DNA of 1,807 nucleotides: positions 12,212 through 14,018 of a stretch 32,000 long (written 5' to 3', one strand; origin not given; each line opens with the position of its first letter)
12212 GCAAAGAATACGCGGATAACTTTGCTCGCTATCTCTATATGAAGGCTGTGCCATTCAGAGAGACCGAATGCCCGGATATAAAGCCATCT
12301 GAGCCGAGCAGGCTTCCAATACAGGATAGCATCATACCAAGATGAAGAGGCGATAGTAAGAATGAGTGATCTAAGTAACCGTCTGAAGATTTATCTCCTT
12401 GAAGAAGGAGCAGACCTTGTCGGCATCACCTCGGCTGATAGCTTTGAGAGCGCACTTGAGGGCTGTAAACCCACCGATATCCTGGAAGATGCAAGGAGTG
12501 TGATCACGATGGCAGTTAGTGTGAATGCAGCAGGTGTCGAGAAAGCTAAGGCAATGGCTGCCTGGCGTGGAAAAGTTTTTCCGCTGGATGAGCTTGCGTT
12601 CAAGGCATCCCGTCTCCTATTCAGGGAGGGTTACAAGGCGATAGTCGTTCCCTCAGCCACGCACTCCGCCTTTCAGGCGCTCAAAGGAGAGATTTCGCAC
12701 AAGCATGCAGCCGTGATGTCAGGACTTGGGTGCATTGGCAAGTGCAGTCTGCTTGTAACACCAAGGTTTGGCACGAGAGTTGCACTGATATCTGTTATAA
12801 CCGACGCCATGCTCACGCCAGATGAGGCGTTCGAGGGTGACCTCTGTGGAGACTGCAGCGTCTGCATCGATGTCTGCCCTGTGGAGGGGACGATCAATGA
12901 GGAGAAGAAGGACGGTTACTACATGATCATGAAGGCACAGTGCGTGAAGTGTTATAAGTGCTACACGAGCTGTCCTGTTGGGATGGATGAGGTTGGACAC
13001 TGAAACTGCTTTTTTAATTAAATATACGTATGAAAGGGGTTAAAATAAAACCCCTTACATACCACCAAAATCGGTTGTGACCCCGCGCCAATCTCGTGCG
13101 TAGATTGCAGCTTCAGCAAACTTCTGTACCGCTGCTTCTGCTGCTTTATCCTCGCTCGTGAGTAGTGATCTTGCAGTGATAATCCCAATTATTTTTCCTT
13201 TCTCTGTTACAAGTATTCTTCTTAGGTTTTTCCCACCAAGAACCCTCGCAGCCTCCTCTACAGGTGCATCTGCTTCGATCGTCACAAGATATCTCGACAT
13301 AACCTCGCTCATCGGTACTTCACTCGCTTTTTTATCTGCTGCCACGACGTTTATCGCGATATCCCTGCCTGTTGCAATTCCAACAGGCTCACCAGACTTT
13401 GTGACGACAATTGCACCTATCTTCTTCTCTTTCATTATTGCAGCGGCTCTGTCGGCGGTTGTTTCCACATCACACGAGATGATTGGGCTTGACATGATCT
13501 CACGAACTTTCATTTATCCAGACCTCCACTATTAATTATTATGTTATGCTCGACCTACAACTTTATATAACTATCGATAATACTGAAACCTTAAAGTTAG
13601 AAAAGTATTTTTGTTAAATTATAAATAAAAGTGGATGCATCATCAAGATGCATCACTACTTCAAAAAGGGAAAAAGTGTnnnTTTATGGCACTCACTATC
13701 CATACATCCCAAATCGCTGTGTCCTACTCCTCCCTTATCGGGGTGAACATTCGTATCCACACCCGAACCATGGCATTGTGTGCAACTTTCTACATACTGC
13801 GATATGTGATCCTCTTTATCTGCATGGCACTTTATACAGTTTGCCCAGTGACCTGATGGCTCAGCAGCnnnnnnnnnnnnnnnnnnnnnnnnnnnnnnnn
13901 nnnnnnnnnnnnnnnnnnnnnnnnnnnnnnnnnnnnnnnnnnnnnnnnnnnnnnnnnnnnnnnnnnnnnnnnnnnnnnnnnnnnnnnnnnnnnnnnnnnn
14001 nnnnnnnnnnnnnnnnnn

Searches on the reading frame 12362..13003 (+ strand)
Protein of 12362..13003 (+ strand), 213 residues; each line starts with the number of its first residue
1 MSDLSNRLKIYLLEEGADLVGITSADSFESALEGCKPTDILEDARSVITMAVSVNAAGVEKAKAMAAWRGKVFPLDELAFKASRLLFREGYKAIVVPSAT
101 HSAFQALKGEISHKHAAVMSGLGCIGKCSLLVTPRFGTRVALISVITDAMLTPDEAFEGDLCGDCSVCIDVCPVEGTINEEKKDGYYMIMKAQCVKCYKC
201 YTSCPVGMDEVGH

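Call 31: search_protein_families(library=ncbifam, proteins=[window:12362-13003:+], max_evalue=0.001)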
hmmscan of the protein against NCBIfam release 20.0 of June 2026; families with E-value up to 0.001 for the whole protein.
window:12362-13003:+ (213 aa): 20 families
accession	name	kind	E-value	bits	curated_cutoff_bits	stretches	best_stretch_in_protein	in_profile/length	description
TIGR00276.1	TIGR00276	equivalog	2e-13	50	200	1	109-182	129-201/337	tRNA epoxyqueuosine(34) reductase QueG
TIGR02486.1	RDH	subfamily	4.5e-08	33.3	160.35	1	104-184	144-228/314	reductive dehalogenase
NF043039.1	HgcAB_like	equivalog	6.8e-07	29.2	285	1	156-206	296-346/350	HgcAB-like fusion protein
NF038196.1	ferrodoxin_EFR1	subfamily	1.4e-06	28.6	75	1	148-206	171-226/242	EFR1 family ferrodoxin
NF007382.0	PRK09898.1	equivalog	3.7e-06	26.6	213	1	157-211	118-173/208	ferredoxin-like protein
NF058577.1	FdxA_fam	equivalog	9.8e-06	25.7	65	1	160-207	7-51/52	4Fe-4S ferredoxin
TIGR02163.1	napH_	subfamily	1.8e-05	24.4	213.05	1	155-205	196-247/255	NapH/MauN family ferredoxin-type protein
TIGR04395.1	cutC_activ_rSAM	equivalog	2.4e-05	23.8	360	1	157-205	51-99/309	choline TMA-lyase-activating enzyme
NF045797.1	DsrO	equivalog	4.6e-05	23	200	1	161-208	102-149/235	sulfate reduction electron transfer complex DsrMKJOP subunit DsrO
TIGR02494.1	PFLE_PFLC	subfamily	8.8e-05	21.9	174.35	1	156-206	44-94/293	glycyl-radical enzyme activating protein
NF040864.1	HgcB_ferredoxin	equivalog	0.00011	22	99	1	157-208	11-60/93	mercury methylation ferredoxin HgcB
NF045874.1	Vhu_polyferre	exception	0.00012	20.9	600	1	160-206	128-171/381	F420-non-reducing hydrogenase associated-polyferredoxin VhuB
NF006221.0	PRK08348.1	subfamily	0.00015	21.5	124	1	157-207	41-90/136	NADH-plastoquinone oxidoreductase subunit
TIGR01944.1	rnfB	subfamily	0.00018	21.1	68.7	1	160-207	113-158/190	RnfABCDGE type electron transport complex subunit B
NF007013.0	PRK09477.1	equivalog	0.00025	20.2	234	1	141-205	205-270/286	quinol dehydrogenase ferredoxin subunit NapH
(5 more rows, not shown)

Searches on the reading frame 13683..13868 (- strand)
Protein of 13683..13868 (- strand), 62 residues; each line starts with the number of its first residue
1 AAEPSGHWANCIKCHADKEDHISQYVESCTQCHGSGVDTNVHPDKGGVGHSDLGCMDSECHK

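Call 61: search_solved_structures(query=window:13683-13868:-, max_evalue=10, show_alignments=3)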
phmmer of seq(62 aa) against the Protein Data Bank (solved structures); distinct sequences matched with E-value up to 10: 1.
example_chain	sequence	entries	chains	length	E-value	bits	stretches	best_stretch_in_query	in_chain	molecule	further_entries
1exk_A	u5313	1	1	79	5.4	10.9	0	25-43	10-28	DNAJ PROTEIN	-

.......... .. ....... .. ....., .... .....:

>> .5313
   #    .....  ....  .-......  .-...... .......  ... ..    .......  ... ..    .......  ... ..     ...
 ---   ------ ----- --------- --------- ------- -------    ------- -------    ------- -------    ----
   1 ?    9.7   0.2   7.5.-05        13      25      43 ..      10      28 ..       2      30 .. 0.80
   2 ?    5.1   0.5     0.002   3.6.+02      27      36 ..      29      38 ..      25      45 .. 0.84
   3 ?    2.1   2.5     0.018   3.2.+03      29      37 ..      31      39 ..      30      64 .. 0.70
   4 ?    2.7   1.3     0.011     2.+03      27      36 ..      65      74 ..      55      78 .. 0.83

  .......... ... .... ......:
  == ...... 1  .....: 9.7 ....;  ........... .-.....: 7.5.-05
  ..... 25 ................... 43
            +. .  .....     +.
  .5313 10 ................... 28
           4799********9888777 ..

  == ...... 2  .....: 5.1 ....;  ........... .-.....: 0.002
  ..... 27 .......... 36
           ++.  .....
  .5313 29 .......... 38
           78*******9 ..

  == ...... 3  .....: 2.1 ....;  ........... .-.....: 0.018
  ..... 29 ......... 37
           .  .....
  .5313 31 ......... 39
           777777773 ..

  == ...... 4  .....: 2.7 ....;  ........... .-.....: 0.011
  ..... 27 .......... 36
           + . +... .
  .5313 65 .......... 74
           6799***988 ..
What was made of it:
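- Tried and rejected: A PDB sequence search for the small cytochrome found nothing meaningful (call 61).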
